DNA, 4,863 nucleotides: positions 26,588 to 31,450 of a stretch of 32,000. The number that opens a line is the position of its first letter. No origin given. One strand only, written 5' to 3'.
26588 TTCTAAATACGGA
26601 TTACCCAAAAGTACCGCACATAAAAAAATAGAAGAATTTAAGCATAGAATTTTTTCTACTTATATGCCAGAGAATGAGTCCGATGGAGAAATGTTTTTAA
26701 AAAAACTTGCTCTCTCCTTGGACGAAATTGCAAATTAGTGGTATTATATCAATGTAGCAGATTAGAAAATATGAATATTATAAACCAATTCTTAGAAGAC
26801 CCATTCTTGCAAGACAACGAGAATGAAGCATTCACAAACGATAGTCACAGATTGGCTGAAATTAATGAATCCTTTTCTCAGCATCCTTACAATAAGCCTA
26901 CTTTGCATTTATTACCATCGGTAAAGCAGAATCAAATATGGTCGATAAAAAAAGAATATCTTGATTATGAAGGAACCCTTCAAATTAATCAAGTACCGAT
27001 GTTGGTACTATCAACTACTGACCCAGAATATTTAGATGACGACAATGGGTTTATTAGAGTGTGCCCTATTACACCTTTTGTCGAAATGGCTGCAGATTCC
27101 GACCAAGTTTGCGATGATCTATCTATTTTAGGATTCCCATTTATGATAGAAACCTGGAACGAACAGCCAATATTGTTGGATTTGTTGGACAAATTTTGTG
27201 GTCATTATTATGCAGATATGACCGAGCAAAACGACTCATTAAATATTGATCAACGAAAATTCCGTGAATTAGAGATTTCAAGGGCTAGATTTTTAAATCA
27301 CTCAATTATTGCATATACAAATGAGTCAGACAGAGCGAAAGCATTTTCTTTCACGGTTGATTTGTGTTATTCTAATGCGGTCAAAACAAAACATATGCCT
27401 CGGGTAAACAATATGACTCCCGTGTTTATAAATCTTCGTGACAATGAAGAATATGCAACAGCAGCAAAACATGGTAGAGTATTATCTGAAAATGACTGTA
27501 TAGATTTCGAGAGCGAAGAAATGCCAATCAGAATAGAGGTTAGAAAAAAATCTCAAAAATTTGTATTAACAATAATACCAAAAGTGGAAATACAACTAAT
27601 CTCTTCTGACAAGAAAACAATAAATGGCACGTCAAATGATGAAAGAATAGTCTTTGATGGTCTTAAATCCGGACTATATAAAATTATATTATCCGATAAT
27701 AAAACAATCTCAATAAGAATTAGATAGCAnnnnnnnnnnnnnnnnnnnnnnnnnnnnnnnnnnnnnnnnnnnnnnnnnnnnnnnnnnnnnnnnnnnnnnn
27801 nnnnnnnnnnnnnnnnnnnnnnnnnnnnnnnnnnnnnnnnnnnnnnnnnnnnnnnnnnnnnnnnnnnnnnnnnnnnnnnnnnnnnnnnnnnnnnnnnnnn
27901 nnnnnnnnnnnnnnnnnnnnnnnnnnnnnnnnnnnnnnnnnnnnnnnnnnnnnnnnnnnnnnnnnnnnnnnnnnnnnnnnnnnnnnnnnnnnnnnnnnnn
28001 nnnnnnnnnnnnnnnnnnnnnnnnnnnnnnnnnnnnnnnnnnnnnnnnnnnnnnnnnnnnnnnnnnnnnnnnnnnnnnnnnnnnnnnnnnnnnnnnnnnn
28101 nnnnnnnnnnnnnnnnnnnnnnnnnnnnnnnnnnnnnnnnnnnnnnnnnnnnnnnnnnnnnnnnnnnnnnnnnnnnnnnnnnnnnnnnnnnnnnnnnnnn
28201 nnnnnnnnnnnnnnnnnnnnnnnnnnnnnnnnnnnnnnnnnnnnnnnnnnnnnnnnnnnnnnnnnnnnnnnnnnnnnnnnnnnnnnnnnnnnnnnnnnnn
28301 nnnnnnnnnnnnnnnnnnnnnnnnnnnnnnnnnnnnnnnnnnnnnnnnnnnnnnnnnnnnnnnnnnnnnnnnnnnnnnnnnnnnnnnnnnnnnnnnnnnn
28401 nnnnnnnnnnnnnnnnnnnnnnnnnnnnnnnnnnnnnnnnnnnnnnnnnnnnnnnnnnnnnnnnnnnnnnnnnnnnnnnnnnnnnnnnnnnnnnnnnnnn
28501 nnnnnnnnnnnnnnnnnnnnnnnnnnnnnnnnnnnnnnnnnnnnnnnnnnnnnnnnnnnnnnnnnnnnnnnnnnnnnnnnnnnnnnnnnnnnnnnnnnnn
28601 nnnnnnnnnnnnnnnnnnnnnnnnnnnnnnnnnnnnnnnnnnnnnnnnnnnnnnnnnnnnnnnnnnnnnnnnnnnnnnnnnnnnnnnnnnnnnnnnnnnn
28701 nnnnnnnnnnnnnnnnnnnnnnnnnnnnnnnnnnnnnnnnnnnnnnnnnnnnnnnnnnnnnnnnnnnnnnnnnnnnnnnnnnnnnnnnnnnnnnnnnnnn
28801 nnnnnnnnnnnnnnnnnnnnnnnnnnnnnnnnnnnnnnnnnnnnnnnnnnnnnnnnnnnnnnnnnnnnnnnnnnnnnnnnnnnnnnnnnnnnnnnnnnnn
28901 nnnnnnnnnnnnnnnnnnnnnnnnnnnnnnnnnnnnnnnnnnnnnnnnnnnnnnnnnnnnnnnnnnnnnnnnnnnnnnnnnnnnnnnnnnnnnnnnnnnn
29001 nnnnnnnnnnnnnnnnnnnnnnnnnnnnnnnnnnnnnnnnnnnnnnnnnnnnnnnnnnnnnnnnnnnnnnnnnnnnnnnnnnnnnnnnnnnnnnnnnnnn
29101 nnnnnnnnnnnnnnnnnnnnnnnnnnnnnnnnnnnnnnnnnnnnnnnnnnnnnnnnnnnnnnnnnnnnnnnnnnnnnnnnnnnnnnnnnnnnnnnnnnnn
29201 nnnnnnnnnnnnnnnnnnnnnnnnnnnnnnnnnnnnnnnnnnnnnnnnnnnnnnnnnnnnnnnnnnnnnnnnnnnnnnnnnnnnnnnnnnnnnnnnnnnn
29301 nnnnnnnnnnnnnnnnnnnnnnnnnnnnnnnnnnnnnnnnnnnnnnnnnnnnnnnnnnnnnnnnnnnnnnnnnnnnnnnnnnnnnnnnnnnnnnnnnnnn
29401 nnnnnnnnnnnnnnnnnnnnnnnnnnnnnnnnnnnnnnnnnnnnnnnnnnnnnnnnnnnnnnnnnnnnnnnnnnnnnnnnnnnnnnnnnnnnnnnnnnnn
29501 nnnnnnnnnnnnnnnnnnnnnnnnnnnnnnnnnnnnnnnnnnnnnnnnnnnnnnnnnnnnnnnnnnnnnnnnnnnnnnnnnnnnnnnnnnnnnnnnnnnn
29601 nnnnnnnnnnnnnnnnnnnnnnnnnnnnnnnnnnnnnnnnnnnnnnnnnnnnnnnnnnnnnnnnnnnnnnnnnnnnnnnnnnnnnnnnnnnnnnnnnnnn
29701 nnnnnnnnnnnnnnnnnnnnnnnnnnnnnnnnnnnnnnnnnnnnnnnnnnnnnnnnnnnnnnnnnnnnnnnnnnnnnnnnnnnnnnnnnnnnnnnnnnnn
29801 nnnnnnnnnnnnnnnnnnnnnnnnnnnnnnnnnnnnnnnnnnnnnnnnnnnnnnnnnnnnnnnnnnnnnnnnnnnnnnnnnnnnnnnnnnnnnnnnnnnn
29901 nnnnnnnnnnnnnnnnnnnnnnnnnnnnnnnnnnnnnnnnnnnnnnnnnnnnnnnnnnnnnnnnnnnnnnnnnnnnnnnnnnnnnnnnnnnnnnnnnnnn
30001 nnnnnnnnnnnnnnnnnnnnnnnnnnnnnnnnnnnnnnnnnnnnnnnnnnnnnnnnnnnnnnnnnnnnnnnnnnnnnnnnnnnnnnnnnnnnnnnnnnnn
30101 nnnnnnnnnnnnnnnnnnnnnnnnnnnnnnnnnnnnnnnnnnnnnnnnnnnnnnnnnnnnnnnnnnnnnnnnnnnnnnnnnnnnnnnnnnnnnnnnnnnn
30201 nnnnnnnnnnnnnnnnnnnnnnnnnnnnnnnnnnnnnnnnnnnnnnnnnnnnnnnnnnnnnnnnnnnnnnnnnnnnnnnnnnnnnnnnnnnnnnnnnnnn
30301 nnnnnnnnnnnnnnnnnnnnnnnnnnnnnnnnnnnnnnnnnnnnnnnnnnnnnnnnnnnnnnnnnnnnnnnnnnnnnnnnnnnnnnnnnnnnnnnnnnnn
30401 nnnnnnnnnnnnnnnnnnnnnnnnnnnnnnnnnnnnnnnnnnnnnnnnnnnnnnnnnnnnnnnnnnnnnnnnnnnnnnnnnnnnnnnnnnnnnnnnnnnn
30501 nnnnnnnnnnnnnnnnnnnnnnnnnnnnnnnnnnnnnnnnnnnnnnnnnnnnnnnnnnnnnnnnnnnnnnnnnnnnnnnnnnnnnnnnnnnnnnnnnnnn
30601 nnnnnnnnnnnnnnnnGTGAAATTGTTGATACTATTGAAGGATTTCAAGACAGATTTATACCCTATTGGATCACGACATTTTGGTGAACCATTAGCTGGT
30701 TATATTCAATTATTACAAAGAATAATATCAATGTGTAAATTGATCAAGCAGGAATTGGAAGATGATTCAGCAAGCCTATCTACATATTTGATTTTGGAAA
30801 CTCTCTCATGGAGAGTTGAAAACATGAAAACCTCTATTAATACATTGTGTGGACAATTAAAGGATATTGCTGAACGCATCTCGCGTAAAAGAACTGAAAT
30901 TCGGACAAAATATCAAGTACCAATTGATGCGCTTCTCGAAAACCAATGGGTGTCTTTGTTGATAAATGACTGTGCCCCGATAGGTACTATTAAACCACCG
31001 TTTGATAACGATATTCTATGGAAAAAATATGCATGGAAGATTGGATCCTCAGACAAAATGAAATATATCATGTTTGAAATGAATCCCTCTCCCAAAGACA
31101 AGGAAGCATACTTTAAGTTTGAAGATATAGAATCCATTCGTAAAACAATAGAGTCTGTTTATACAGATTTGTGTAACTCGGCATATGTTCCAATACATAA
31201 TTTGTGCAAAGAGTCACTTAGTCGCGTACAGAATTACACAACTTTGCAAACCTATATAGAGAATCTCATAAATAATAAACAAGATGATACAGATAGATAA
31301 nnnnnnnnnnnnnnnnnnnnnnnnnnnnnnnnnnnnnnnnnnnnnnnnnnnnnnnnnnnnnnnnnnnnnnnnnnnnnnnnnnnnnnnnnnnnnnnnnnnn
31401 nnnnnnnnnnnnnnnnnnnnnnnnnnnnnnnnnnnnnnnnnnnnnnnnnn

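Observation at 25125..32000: AT-rich seven-gene operon built around a 985-aa P-loop NTPase: candidate undescribed defence or abortive-infection system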

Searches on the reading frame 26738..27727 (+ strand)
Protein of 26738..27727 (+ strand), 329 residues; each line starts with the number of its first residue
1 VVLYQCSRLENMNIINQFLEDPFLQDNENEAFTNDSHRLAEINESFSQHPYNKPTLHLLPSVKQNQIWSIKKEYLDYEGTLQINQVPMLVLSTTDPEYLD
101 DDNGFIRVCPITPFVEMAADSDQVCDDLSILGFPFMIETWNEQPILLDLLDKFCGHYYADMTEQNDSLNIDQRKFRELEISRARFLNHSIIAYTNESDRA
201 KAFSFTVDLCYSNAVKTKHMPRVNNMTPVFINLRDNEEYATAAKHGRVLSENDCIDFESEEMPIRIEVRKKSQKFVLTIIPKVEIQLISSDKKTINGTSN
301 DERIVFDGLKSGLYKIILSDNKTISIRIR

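Call 6: search_protein_families(library=pfam, proteins=[window:26738-27727:+], max_evalue=1)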
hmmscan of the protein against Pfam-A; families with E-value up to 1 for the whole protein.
window:26738-27727:+ (329 aa): 1 family
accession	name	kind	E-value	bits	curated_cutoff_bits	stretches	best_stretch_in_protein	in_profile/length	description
PF24323.1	DUF7494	-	0.012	16.4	27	1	264-321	61-115/117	Domain of unknown function (DUF7494)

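Call 7: search_protein_families(library=padloc, proteins=[window:26738-27727:+], max_evalue=1)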
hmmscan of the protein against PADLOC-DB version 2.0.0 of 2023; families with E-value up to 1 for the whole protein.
window:26738-27727:+ (329 aa): 0 families

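Call 8: search_protein_families(library=ncbifam, proteins=[window:26738-27727:+], max_evalue=1)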
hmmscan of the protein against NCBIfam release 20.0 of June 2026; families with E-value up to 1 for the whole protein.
window:26738-27727:+ (329 aa): 0 families

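Call 9: search_protein_families(library=phrogs, proteins=[window:26738-27727:+], max_evalue=1)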
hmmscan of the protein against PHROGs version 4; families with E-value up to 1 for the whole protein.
window:26738-27727:+ (329 aa): 0 families

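Call 32: search_solved_structures(query=A4, max_evalue=10)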
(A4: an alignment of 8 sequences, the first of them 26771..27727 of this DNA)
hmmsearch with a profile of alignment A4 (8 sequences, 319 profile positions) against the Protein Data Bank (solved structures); distinct sequences matched with E-value up to 10: 6.
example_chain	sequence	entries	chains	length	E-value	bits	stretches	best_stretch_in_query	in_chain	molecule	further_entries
8z5s_1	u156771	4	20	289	0.08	15.2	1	92-173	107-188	Flagellar biosynthetic protein FliP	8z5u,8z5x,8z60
7ehh_A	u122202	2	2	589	0.09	15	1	188-221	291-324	alpha-glucosidase | alpha glucosidase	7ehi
7d9c_A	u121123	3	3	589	0.092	15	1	188-221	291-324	Alpha-glycosidase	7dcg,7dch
7d9b_A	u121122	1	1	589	0.095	14.9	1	188-221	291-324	Alpha-glycosidase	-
2joa_A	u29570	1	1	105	0.39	12.9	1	232-271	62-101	Serine protease HTRA1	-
2ytw_A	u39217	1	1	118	0.49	12.6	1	231-271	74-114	Serine protease HTRA1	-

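Call 46: find_homologous_proteins(query=window:26771-27727:+, max_evalue=0.01)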
Query window:26771-27727:+ (318 aa): 59 proteins with E <= 0.01 among 1194 candidates.
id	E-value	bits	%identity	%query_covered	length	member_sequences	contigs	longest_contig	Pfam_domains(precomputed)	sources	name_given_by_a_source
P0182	3.2e-209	711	99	100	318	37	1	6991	-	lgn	-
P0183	7.4e-113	395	55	100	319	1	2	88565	-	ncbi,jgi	jgi:hypothetical protein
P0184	1.6e-110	387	55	96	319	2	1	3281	-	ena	-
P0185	4.0e-110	386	55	100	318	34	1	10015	-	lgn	-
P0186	3.4e-108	379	55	96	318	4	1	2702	-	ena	-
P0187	2.1e-107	377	54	100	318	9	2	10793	-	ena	-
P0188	1.2e-103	364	52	96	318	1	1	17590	-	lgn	-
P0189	4.3e-103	363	52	100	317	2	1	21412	-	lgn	-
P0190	1.6e-102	361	52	96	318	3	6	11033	-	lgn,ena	-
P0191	5.9e-102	359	52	96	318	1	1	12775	-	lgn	-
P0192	1.8e-99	351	51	100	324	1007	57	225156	-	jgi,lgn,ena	jgi:hypothetical protein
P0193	2.7e-99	350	51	100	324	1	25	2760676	-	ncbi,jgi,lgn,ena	-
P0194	4.9e-99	349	51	100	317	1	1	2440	-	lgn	-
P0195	7.4e-99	349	51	100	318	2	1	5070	-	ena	-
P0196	1.7e-98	348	50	100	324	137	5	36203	-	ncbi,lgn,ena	-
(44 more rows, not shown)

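Call 50: find_encoding_contigs(protein=P0193, flank=10000, max_places=3)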
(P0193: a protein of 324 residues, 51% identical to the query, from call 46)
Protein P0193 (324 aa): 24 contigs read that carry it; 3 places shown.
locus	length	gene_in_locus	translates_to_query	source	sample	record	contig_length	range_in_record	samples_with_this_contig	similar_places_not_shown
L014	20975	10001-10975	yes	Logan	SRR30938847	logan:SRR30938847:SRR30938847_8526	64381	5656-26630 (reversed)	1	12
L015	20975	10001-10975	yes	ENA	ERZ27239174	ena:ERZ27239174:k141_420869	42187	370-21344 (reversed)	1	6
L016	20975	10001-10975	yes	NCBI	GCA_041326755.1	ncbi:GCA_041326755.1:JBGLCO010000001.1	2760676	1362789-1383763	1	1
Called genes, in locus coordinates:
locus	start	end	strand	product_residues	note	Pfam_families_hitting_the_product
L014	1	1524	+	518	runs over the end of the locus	PF26611:MAD7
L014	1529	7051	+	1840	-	-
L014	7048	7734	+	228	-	PF00481:PP2C, PF13672:PP2C_2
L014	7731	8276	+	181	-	-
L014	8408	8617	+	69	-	PF12844:HTH_19 (weak), PF01381:HTH_3, PF13443:HTH_26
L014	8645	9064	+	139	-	-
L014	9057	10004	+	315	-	-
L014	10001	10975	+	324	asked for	-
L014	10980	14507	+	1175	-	-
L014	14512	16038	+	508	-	-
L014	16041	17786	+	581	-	PF07728:AAA_5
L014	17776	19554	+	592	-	PF13519:VWA_2 (weak)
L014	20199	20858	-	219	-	-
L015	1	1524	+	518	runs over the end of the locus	PF26611:MAD7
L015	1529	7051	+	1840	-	-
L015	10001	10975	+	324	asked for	-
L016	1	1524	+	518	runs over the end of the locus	PF26611:MAD7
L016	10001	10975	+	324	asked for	-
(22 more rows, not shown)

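Call 60: predict_structure(alignment_id=A7)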
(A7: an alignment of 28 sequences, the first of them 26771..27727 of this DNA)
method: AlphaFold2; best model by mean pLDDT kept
length: 318 residues; sequences in the alignment: 28
mean_pLDDT: 70.1   pTM: 0.50
mean pLDDT of the five models: 70.1, 65.7, 62.7, 60.3, 59.5
residues with pLDDT >= 90: 29; 70-90: 156; 50-70: 74; < 50: 59
segments of 3 or more residues with pLDDT < 50: 11-23, 38-48, 66-69, 211-238
pLDDT, mean of each block of 10 residues (from residue 1): 75 39 55 55 42 79 54 71 81 83 86 81 85 76 54 71 85 69 60 73 69 31 36 42 76 85 87 90 90 90 88 87
secondary structure, 60 per line:
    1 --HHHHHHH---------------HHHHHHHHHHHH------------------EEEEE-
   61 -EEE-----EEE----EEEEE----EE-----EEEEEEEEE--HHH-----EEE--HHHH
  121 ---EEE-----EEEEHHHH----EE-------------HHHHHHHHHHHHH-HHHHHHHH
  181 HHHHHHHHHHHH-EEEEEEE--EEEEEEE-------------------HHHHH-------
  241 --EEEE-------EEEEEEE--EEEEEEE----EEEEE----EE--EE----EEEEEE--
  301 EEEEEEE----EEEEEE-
elements in order: H3-9 H25-36 E55-59 E62-64 E70-72 E77-81 E93-101 E112-114 H117-120 E124-126 E132-135 H136-139 H159-171 H173-192 E194-200 E203-209 H229-233 E243-246 E254-260 E263-269 E274-278 E293-298 E301-307 E312-317

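Call 63: fold_search(model_id=the predicted structure, library=pdb)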
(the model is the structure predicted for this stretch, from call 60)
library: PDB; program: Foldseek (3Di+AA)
matches with E <= 10: 529; with E <= 0.001: 0
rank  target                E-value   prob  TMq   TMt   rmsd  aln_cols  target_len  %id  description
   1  5hjz_A                2.8e-03  1.00  0.24  0.61   7.2       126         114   13  Structure of M. tuberculosis MazF-mt1 (Rv2801c) in complex with RNA (released 2017-01-18)
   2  6l29_B                4.1e-03  1.00  0.23  0.58   7.9       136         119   13  The structure of the MazF-mt1 mutant (released 2020-08-05)
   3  6kys_A                7.7e-03  1.00  0.24  0.59   7.3       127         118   13  The structure of the M. tb toxin MazF-mt1 (released 2020-08-05)
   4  7du5_B                1.2e-02  1.00  0.23  0.55   7.4       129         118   16  The structure of the M.tb MazF-mt1 toxin in complex with a fragment of cognate antitoxin (released 2022-01-12)
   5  6l29_A                1.7e-02  1.00  0.23  0.57   7.3       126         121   13  The structure of the MazF-mt1 mutant (released 2020-08-05)
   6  5hk0_B                2.2e-02  1.00  0.24  0.65   6.7       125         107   12  Crystal structure of M. tuberculosis MazF-mt3 (Rv1991c) in complex with RNA (released 2017-01-18)
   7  5hk0_A                2.7e-02  1.00  0.23  0.62   8.7       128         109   11  Crystal structure of M. tuberculosis MazF-mt3 (Rv1991c) in complex with RNA (released 2017-01-18)
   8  8zws_B                4.3e-02  1.00  0.21  0.59   9.3       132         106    9  Mtb. MazF-mt3 toxin in compleex with its antitoxin fragmant (released 2025-06-11)
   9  5hkc_B                5.3e-02  1.00  0.23  0.59   8.8       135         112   10  Crystal structure of M. tuberculosis MazF-mt3 T52D-F62D mutant in complex with 8-mer RNA (released 2017-01-18)
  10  5hjz_B                5.6e-02  0.99  0.23  0.56   7.4       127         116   16  Structure of M. tuberculosis MazF-mt1 (Rv2801c) in complex with RNA (released 2017-01-18)
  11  9ikd_I                5.9e-02  1.00  0.23  0.65   7.7       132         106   11  The apo structure of the MazF-mt3 toxin (released 2025-06-11)
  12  5wyg_A                6.2e-02  1.00  0.22  0.60   8.1       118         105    9  The crystal structure of the apo form of Mtb MazF (released 2017-04-12)
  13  9ikd_C                9.0e-02  1.00  0.24  0.64   7.3       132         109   13  The apo structure of the MazF-mt3 toxin (released 2025-06-11)
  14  2v42_B                2.2e-01  0.08  0.14  0.15  23.2       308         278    9  Crystal structure of RseB: a sensor for periplasmic stress response in E. coli (released 2007-08-28)
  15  1zz6_B                2.8e-01  0.18  0.12  0.17  10.9       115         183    7  Crystal Structure of Apo-HppE (released 2005-07-26)
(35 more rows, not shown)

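Call 106: find_encoding_contigs(protein=window:26771-27727:+, flank=10000, max_places=4)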
Protein window:26771-27727:+ (318 aa): 5 contigs read that carry it; 4 places shown.
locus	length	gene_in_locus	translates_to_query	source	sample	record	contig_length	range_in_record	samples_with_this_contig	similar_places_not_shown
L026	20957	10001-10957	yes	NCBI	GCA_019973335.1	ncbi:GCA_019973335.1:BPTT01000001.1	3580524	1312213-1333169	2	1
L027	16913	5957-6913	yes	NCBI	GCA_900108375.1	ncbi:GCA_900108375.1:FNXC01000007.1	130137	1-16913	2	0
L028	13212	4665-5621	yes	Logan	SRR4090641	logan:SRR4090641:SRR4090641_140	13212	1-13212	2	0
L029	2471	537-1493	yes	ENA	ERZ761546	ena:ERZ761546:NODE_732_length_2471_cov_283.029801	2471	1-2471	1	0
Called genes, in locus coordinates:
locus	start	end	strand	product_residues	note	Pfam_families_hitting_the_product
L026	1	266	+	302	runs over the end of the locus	-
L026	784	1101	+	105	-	PF12844:HTH_19 (weak), PF13560:HTH_31, PF01381:HTH_3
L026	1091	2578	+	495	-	PF13657:Couple_hipA, PF07804:HipA_C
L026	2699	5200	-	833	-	PF22847:Glyco_hydro_43_rel, PF02018:CBM_4_9 (weak), PF22848:ASD1_dom, PF06964:Alpha-L-AF_C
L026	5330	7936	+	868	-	PF02018:CBM_4_9 (weak), PF22848:ASD1_dom, PF06964:Alpha-L-AF_C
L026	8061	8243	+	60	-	-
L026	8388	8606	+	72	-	PF07022:Phage_CI_repr (weak), PF12844:HTH_19, PF13560:HTH_31 (weak), PF01381:HTH_3, PF13443:HTH_26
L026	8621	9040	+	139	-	-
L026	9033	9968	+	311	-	-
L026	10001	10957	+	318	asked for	-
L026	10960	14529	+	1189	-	-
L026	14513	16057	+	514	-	-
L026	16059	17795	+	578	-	PF07726:AAA_3 (weak), PF07728:AAA_5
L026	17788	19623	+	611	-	PF13519:VWA_2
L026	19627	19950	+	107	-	-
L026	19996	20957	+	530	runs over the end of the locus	PF04326:SLFN_AlbA_2, PF13749:HATPase_c_4 (weak)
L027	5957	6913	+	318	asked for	-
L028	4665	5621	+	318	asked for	-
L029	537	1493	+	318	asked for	-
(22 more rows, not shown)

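Call 110: search_protein_families(library=ncbifam, proteins=[L026:14513-16057:+, L026:16059-17795:+, L026:17788-19623:+, L026:19627-19950:+], max_evalue=0.1)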
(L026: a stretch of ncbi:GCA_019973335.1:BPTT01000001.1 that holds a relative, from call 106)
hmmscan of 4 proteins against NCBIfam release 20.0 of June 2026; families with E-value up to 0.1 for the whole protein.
L026:14513-16057:+ (514 aa): 0 families

L026:16059-17795:+ (578 aa): 2 families
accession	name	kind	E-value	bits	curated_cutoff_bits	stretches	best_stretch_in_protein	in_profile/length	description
TIGR02031.1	BchD-ChlD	equivalog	0.00025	19.9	499.55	1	58-212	17-172/608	magnesium chelatase ATPase subunit D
TIGR02442.1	Cob-chelat-sub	hypoth_equivalog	0.00025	19.6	779.45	1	101-207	97-200/641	putative cobaltochelatase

L026:17788-19623:+ (611 aa): 2 families
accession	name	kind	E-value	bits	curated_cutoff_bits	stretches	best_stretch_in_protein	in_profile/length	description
TIGR02442.1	Cob-chelat-sub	hypoth_equivalog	2.5e-06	26.2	779.45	1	441-552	470-585/641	putative cobaltochelatase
TIGR00347.1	bioD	equivalog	0.092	12.9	83.3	0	503-557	93-148/166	dethiobiotin synthase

L026:19627-19950:+ (107 aa): 0 families

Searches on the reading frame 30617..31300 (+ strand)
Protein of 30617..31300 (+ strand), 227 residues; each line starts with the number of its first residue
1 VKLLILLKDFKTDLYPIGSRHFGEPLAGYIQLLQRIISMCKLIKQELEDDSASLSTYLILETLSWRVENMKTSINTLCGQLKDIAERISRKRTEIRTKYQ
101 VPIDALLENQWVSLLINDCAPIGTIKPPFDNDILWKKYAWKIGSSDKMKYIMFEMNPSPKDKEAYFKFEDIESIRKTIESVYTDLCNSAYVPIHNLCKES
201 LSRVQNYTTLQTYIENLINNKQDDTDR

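Call 6: search_protein_families(library=pfam, proteins=[window:30617-31300:+], max_evalue=1)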
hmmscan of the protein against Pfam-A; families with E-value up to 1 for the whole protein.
window:30617-31300:+ (227 aa): 1 family
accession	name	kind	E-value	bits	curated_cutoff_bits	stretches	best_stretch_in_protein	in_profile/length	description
PF01920.25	Prefoldin_2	-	0.51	10.8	27.6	1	60-100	64-104/106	Prefoldin subunit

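Call 7: search_protein_families(library=padloc, proteins=[window:30617-31300:+], max_evalue=1)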
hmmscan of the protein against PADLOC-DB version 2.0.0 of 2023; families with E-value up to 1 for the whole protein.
window:30617-31300:+ (227 aa): 0 families

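Call 8: search_protein_families(library=ncbifam, proteins=[window:30617-31300:+], max_evalue=1)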
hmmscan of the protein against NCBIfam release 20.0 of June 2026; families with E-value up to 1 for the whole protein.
window:30617-31300:+ (227 aa): 0 families

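Call 9: search_protein_families(library=phrogs, proteins=[window:30617-31300:+], max_evalue=1)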
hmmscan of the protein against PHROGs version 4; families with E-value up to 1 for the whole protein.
window:30617-31300:+ (227 aa): 4 families
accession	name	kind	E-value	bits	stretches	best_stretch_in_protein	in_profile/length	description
phrog_2767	-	unknown function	0.094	12.5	1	169-221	380-430/442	-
phrog_6029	-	unknown function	0.11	13.4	1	68-90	16-38/45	-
phrog_9583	-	unknown function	0.13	13.8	0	61-94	63-96/113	-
phrog_12047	-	DNA, RNA and nucleotide metabolism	0.14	12.7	1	167-225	224-279/301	ParB-like partition nuclease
